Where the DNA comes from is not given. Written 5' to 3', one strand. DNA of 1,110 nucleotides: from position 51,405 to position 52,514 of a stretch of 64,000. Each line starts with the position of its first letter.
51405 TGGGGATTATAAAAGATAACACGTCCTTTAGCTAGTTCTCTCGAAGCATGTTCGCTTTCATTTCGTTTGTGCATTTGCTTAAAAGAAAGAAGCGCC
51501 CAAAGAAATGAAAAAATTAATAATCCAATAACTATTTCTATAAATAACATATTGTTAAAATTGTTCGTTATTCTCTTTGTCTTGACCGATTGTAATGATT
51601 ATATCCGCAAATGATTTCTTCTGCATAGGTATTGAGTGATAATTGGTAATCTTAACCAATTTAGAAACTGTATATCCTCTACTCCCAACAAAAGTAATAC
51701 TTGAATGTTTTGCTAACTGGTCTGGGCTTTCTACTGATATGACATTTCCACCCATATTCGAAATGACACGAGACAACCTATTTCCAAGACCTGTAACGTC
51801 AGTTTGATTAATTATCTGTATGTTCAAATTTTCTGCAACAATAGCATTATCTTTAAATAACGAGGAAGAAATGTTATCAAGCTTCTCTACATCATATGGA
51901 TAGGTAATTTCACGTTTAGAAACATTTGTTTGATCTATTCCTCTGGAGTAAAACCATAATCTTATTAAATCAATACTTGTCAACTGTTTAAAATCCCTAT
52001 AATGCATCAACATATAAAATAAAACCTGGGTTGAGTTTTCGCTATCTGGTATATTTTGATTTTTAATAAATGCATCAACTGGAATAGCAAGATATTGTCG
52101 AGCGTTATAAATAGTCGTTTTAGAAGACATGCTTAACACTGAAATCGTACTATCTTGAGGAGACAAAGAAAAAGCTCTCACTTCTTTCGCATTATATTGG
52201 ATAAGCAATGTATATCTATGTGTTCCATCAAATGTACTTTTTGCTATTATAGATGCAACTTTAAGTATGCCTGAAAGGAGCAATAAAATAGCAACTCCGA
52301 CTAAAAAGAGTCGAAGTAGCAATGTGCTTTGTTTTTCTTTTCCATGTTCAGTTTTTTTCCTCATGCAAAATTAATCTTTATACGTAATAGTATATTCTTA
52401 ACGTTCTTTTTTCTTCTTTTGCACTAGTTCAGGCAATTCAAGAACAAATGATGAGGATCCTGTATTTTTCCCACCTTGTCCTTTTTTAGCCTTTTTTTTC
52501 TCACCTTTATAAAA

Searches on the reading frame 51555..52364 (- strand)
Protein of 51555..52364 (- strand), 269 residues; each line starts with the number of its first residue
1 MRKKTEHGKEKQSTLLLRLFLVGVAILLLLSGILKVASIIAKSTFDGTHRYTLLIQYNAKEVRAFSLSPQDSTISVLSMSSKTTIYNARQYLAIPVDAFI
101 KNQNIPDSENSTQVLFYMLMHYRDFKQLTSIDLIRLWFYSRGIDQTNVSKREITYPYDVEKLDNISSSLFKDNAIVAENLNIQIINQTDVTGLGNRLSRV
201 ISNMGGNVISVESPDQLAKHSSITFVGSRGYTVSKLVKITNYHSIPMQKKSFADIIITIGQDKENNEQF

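Call 76: search_protein_families(library=pfam, proteins=[window:51555-52364:-], max_evalue=0.001)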
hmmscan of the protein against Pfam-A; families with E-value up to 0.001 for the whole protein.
window:51555-52364:- (269 aa): 1 family
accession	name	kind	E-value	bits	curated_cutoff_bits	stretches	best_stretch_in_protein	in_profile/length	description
PF13399.11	LytR_C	-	0.0004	21.7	22.2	1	180-262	2-85/86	LytR cell envelope-related transcriptional attenuator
